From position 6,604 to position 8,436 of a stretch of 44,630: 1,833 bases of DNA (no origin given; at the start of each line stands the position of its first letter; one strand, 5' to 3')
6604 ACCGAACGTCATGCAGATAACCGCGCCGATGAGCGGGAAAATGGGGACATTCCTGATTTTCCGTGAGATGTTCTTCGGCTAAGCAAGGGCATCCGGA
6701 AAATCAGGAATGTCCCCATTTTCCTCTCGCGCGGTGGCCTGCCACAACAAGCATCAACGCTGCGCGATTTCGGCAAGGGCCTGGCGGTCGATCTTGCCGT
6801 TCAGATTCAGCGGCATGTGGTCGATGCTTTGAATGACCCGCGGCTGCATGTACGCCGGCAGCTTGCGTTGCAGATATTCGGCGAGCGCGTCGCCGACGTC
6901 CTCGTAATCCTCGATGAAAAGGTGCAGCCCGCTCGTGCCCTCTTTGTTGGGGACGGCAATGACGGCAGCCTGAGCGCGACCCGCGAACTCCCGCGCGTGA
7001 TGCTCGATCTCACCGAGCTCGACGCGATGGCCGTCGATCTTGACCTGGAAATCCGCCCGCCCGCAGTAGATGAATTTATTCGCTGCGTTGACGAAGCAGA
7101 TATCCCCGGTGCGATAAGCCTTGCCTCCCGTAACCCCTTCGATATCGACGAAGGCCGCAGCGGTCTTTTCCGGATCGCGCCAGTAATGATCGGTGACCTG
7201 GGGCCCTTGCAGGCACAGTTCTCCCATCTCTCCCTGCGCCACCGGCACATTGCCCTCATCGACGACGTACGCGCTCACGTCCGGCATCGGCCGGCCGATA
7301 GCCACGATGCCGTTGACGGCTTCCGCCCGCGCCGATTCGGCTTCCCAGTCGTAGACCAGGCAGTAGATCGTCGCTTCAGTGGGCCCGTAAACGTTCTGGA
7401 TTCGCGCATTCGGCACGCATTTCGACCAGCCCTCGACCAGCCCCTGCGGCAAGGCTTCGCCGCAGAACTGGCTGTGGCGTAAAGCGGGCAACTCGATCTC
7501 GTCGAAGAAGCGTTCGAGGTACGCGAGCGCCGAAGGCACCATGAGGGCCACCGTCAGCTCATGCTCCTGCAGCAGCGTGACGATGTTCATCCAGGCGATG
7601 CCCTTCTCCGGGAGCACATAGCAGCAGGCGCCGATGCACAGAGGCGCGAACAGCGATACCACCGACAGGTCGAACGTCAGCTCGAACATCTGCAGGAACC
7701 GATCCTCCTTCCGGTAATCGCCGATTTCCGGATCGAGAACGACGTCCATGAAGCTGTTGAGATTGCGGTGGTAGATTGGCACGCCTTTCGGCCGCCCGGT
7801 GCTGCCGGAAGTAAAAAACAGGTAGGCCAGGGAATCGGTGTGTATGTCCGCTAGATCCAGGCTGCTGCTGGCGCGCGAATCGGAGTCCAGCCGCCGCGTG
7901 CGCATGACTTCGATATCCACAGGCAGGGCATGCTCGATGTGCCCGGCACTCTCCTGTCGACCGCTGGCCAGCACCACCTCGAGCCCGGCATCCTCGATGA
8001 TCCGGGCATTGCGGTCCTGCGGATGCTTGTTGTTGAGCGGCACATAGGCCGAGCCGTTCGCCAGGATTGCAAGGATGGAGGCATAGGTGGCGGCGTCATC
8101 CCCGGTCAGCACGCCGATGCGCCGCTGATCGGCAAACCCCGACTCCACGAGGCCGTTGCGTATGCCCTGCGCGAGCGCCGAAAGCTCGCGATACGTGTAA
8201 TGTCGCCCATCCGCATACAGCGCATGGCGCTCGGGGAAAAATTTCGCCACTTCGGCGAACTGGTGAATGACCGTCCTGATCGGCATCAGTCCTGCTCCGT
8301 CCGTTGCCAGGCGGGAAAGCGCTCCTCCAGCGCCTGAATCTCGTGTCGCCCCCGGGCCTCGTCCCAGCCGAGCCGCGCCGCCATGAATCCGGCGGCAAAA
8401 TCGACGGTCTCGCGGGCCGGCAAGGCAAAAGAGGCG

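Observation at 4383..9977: Repeat-bracketed cassette: adenylating enzyme + carrier protein + formyltransferase + methyltransferase + GlpD-like flavoenzyme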

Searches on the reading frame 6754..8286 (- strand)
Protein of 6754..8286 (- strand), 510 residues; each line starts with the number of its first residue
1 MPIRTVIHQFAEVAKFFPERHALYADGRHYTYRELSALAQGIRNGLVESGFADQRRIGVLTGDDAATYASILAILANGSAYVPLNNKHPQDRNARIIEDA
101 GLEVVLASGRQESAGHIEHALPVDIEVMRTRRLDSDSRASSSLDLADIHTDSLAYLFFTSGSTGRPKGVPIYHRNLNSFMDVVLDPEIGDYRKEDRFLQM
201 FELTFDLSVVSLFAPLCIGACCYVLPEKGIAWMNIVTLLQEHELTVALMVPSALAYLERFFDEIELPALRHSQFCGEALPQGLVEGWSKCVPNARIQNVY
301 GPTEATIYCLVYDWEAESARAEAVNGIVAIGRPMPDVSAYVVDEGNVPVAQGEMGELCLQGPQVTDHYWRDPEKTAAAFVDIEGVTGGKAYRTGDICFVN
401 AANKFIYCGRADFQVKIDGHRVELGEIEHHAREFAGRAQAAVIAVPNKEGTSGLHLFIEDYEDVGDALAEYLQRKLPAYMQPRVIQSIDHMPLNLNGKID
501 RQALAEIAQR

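Call 7: search_protein_families(library=pfam, proteins=[window:6754-8286:-], max_evalue=0.01)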
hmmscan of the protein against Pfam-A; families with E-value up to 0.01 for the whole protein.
window:6754-8286:- (510 aa): 2 families
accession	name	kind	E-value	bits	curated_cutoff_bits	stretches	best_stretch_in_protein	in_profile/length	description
PF00501.34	AMP-binding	-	9e-70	235.8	29.9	1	10-369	1-384/384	AMP-binding enzyme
PF13193.12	AMP-binding_C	-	1.5e-05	26.3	24.5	1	426-498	1-76/76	AMP-binding enzyme C-terminal domain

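Call 8: search_protein_families(library=ncbifam, proteins=[window:6754-8286:-], max_evalue=0.01)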
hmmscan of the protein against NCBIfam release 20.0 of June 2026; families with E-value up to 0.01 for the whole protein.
window:6754-8286:- (510 aa): 103 families (the best 25 are shown)
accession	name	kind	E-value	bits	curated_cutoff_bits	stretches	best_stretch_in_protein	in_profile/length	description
TIGR01733.1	AA-adenyl-dom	subfamily_domain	2.2e-102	342.9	317.4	1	31-442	1-409/409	amino acid adenylation domain-containing protein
NF003417.0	PRK04813.1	subfamily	3.5e-82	276.6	476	1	3-506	2-501/505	D-alanine--poly(phosphoribitol) ligase subunit DltA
TIGR01734.1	D-ala-DACP-lig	equivalog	8.7e-80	268.7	559.85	1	6-506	2-500/504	D-alanine--poly(phosphoribitol) ligase subunit DltA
NF038078.1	NRPS_MxcG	equivalog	1.3e-73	248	2300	1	2-507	454-959/1442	myxochelin non-ribosomal peptide synthetase MxcG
NF004282.0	PRK05691.1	subfamily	7.6e-72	241.2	4090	1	6-506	1133-1624/4334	non-ribosomal peptide synthase/polyketide synthase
NF047350.1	aureusi_NRPS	equivalog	1.3e-66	224.6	2500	1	4-508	1434-1912/2373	aureusimine non-ribosomal peptide synthetase AusA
NF041803.1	NRPS_SolG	exception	1.3e-65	221.7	2200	1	8-505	564-1071/1163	solanimycin non-ribosomal peptide synthetase SolG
NF004837.0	PRK06187.1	subfamily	3.4e-56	190.6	476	1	8-506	12-520/531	long-chain-fatty-acid--CoA ligase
TIGR03098.1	ligase_PEP_1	hypoth_equivalog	5.6e-55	186.8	592.35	1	12-505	8-515/517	acyl-CoA ligase (AMP-forming), exosortase A system-associated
NF007605.2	PRK10252.1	equivalog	7.7e-51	172.7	2400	1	2-505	452-958/1292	enterobactin non-ribosomal peptide synthetase EntF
NF006182.0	PRK08316.1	subfamily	5.2e-44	150.6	663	1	13-504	20-513/523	fatty acyl-CoA synthetase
NF052269.1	Staph_lig_FadD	equivalog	6e-40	137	650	1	15-508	11-493/499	long-chain-fatty-acid--CoA ligase FadD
NF005702.0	PRK07514.1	subfamily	7.7e-39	133.4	558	1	24-506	24-498/506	malonyl-CoA synthase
TIGR02262.1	benz_CoA_lig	subfamily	9.7e-39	133.4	375.25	1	22-506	23-507/508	benzoate-CoA ligase family protein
NF005858.0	PRK07787.1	subfamily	3.2e-37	128.1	575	1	19-505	16-469/471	acyl-CoA synthetase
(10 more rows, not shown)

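Call 17: search_solved_structures(query=window:6754-8286:-, max_evalue=1e-20, show_alignments=3)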
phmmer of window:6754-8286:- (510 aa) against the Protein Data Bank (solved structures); distinct sequences matched with E-value up to 1e-20: 93 (the best 60 are shown).
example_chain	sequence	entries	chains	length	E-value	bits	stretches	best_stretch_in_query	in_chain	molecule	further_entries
6mfy_A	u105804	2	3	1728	2.8e-99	336.3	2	5-506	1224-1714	Linear gramicidin synthase subunit A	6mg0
9be3_A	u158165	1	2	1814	3.4e-99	336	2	5-506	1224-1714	Linear gramicidin synthase subunit A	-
6mfz_A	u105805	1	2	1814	3.4e-99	336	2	5-506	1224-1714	Linear gramicidin synthase subunit A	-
9be4_A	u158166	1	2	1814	3.4e-99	336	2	5-506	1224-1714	Linear gramicidin synthase subunit A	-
9meh_A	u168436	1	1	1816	3.4e-99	336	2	5-506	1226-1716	Linear gramicidin synthase subunit A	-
8xjz_C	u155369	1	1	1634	8.5e-85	288.5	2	4-509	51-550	Peptide synthetase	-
9bfd_A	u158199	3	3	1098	6.2e-71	242.8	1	7-506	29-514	Tyrocidine synthase 1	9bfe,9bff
6ea3_B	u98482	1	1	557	1.9e-65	224.7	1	15-505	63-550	adenylation domain of Fuscachelin synthetase component H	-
8k4r_A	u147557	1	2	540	4.1e-64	220.3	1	16-508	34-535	Non-ribosomal peptide synthetase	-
1amu_A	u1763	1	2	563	8.5e-62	212.7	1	6-506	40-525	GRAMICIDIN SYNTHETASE 1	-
5n9w_A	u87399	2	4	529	7.3e-61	209.6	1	5-506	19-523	Adenylation domain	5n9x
6lta_A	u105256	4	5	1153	3.6e-59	204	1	9-508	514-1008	Nonribosomal peptide synthetase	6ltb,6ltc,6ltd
3vnq_A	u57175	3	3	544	7.6e-58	199.6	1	7-506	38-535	NRPS adenylation protein CytC1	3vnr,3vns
3e7w_A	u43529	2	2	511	5.8e-57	196.7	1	6-506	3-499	D-alanine--poly(phosphoribitol) ligase subunit 1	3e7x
4d4g_A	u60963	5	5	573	9.5e-57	196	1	6-504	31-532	APNAA1 | APNA A1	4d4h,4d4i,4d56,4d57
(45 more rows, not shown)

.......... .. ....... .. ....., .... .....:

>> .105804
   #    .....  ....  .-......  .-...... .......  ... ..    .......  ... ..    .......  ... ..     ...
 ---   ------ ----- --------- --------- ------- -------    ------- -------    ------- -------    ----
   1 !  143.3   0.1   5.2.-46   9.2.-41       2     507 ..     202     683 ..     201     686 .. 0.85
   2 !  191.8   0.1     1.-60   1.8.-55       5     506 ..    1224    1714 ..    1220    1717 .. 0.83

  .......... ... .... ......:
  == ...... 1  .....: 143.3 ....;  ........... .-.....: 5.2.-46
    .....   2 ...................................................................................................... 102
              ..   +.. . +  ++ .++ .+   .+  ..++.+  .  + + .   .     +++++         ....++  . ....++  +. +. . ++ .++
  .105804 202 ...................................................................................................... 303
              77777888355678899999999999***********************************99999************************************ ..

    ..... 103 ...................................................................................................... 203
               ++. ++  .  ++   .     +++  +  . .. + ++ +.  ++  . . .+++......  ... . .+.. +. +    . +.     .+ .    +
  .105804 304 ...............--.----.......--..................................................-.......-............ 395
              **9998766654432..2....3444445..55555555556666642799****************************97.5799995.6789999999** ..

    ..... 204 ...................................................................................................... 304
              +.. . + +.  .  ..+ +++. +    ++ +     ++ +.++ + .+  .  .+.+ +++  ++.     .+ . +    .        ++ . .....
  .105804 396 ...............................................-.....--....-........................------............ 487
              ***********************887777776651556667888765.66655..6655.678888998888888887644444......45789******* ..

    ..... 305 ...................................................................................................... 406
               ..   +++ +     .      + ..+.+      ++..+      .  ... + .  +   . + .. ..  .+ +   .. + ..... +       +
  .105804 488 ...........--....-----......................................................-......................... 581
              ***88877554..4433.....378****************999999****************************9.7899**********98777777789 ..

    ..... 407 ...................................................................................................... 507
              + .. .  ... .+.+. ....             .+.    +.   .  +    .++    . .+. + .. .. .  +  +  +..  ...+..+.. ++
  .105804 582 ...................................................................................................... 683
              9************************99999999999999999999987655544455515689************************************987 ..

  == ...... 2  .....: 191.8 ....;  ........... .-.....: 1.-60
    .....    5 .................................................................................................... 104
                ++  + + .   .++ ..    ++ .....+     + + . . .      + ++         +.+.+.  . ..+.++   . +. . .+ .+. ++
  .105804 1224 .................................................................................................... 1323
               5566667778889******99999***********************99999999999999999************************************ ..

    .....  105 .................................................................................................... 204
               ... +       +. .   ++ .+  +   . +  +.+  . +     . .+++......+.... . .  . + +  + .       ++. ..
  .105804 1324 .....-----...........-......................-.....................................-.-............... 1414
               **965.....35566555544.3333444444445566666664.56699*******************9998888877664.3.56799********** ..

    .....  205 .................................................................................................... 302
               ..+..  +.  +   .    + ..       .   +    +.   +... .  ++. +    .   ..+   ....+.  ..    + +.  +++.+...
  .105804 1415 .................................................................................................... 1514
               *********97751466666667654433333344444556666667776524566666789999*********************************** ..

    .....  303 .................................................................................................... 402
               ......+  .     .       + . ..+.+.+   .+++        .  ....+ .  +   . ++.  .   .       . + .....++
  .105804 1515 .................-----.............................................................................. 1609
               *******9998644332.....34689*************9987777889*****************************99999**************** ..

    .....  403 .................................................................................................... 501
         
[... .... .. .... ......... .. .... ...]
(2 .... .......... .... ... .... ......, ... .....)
